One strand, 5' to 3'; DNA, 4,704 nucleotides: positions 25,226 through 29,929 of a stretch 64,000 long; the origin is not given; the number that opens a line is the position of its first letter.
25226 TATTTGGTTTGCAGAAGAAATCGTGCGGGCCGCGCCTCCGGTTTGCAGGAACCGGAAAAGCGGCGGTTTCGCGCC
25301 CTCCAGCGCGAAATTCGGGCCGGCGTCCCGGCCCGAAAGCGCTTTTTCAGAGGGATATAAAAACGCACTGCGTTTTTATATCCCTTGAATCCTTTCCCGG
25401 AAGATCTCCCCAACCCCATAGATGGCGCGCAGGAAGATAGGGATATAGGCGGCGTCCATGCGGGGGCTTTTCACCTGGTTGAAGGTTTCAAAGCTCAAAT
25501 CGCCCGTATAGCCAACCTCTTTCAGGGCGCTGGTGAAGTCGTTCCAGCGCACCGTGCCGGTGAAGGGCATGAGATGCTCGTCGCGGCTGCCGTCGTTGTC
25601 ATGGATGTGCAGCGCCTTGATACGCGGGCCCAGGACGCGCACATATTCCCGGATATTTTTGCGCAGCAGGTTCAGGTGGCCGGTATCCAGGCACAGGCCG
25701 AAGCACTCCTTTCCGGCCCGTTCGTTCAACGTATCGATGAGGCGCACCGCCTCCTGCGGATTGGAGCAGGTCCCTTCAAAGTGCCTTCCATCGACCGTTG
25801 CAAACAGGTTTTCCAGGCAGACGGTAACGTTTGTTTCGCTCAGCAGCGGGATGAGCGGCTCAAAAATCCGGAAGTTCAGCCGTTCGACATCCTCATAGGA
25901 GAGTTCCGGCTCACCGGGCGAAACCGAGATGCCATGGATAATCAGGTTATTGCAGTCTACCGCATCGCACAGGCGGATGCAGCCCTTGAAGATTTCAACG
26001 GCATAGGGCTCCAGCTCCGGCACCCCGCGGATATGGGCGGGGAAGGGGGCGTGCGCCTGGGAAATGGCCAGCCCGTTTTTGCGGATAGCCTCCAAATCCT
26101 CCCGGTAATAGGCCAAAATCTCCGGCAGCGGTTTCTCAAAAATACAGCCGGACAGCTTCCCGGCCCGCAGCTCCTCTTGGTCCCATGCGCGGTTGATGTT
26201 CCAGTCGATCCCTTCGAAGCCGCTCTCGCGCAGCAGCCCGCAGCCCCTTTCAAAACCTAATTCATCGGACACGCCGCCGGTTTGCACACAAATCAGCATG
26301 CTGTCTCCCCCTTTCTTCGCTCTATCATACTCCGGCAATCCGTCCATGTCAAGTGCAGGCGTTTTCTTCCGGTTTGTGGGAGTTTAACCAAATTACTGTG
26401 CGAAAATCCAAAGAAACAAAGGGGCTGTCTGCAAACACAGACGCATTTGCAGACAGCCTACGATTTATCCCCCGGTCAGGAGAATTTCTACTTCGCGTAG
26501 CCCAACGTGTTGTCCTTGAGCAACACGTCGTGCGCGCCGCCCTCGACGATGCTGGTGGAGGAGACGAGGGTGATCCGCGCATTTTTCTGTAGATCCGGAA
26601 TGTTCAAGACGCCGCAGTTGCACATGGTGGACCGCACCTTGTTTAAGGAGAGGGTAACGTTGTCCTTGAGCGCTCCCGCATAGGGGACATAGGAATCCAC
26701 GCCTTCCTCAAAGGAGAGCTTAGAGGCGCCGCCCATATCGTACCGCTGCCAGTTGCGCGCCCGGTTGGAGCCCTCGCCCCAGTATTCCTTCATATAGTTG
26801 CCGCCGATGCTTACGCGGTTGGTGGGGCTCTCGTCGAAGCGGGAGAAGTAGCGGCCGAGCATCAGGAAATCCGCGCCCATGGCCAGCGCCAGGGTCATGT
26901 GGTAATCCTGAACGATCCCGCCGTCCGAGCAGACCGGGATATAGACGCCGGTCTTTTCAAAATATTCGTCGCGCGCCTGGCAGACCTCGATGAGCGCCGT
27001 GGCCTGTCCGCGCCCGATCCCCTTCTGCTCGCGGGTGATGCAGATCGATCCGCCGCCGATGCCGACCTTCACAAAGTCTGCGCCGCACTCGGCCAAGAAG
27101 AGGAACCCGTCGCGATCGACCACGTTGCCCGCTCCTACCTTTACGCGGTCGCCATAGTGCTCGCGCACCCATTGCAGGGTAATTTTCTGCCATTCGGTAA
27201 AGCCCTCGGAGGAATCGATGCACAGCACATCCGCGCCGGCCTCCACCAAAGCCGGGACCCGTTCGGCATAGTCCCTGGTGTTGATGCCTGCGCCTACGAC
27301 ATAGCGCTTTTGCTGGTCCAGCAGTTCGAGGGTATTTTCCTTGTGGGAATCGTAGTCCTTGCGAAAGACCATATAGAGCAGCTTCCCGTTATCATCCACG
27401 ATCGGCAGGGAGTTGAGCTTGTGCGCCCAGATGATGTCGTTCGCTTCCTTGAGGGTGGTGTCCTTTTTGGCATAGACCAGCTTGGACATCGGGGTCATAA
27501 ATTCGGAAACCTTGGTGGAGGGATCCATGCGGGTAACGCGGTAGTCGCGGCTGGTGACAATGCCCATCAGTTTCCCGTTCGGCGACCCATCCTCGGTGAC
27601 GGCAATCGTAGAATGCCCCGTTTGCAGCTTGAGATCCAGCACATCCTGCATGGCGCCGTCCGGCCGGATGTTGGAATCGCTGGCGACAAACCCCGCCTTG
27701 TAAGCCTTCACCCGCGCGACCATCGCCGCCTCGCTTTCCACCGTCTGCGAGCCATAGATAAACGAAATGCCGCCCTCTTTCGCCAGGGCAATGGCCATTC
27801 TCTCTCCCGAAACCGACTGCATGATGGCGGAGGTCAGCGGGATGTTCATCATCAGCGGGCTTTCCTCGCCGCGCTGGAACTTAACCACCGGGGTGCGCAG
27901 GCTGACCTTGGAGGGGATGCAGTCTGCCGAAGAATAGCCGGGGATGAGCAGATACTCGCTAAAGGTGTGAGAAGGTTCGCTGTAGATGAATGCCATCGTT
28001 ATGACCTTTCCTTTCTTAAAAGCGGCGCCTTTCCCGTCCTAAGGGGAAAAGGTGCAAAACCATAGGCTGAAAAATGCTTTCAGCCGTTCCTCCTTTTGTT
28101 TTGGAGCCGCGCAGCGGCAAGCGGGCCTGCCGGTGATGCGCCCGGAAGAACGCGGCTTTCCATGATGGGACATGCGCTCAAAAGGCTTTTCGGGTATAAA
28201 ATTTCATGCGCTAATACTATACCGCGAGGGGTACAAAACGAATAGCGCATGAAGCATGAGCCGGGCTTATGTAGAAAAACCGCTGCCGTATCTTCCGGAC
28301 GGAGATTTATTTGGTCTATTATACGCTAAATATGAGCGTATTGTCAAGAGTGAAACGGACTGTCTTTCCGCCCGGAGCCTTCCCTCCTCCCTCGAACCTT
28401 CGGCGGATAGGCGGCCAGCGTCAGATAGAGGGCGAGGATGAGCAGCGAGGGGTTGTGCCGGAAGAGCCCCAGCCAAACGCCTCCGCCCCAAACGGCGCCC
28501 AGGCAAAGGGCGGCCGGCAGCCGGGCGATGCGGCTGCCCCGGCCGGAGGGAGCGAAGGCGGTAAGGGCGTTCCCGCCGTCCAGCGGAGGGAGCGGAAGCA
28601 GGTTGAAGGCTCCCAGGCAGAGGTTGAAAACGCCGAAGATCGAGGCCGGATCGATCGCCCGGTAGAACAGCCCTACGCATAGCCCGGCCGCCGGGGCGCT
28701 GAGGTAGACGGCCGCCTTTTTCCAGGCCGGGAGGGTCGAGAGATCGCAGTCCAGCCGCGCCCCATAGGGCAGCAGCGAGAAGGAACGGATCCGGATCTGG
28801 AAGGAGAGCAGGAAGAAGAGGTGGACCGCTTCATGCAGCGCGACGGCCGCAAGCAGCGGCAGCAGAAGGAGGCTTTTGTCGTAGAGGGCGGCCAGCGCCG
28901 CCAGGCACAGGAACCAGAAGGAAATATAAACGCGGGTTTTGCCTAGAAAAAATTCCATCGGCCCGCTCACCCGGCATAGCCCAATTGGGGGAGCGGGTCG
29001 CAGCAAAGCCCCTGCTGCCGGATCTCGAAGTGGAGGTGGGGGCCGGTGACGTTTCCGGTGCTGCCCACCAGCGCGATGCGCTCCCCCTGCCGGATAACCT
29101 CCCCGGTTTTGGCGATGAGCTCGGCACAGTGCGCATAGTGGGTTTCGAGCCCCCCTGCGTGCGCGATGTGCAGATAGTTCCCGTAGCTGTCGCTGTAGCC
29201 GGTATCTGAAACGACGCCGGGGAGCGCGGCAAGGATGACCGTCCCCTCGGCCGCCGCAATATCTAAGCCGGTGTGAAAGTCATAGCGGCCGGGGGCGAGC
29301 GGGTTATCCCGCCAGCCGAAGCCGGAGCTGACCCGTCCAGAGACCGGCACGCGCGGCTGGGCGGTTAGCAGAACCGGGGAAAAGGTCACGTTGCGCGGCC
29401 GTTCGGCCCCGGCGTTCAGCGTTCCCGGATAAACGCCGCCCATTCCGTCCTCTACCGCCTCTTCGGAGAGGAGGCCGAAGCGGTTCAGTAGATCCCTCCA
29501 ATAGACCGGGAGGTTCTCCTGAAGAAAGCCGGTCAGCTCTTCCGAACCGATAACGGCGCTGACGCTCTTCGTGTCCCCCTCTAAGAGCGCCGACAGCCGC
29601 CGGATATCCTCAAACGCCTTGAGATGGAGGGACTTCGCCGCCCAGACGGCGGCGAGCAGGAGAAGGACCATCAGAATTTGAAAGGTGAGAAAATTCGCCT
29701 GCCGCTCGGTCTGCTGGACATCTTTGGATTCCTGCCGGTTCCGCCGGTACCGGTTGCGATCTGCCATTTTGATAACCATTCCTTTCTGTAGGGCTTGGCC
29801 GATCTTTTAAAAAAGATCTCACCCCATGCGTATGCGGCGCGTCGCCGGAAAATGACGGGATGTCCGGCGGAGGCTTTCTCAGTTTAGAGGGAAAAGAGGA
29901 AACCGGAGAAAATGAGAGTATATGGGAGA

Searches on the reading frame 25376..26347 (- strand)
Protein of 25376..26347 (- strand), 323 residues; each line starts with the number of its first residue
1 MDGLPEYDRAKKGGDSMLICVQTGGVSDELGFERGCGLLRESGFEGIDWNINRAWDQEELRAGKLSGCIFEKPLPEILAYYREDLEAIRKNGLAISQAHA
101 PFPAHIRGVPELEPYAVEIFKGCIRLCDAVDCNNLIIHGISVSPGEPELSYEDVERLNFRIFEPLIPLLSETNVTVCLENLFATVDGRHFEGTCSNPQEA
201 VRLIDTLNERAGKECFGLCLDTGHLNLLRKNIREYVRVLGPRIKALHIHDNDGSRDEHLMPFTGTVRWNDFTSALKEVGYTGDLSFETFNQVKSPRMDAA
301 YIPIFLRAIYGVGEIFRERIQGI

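Call 16: search_protein_families(library=pfam, proteins=[window:25376-26347:-], max_evalue=0.0001)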
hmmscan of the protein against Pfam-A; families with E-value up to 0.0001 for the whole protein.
window:25376-26347:- (323 aa): 1 family
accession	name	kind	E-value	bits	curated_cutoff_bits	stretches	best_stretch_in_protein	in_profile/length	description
PF01261.30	AP_endonuc_2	-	1.1e-28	101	31.1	1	39-292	4-233/249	Xylose isomerase-like TIM barrel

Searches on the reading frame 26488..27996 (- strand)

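Call 15: search_protein_families(library=pfam, proteins=[window:26488-27996:-], max_evalue=0.0001)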
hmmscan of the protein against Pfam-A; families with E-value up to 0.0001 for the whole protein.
window:26488-27996:- (502 aa): 3 families
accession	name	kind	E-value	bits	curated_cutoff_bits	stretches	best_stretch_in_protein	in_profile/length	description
PF00478.31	IMPDH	-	9.8e-106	354.1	25.6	1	10-489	2-345/345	IMP dehydrogenase / GMP reductase domain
PF00571.33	CBS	-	1.1e-11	45.3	24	1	163-214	1-50/57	CBS domain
PF01070.24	FMN_dh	-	7.6e-05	22.3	24.9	0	267-384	205-305/350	FMN-dependent dehydrogenase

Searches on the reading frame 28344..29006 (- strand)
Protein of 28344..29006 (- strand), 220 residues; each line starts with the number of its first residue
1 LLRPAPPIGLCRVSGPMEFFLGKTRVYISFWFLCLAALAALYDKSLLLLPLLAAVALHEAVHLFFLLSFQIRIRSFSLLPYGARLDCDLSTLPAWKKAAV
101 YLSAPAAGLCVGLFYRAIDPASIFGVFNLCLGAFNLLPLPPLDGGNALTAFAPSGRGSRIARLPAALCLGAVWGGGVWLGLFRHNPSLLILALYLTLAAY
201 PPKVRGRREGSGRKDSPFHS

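Call 44: search_protein_families(library=pfam, proteins=[window:28344-29006:-], max_evalue=0.0001)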
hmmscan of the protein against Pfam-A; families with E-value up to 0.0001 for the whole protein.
window:28344-29006:- (220 aa): 1 family
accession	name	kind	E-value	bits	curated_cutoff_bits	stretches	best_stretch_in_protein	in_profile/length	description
PF02163.28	Peptidase_M50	-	1.8e-12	47.5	27.2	1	119-156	161-198/221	Peptidase family M50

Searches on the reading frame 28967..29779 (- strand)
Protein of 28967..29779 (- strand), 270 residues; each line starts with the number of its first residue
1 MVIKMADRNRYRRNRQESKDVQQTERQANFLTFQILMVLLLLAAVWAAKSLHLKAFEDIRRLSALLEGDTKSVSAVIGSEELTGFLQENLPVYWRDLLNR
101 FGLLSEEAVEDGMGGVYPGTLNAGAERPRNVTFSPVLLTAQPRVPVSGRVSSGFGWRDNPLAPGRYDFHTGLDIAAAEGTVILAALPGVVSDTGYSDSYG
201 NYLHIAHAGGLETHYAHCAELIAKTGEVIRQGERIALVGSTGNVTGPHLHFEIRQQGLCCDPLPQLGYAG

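Call 44: search_protein_families(library=pfam, proteins=[window:28967-29779:-], max_evalue=0.0001)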
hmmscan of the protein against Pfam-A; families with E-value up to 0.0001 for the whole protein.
window:28967-29779:- (270 aa): 1 family
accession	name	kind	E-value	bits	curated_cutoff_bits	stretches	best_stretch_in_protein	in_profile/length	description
PF01551.29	Peptidase_M23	-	8.6e-29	100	28.7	1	168-262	2-96/96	Peptidase family M23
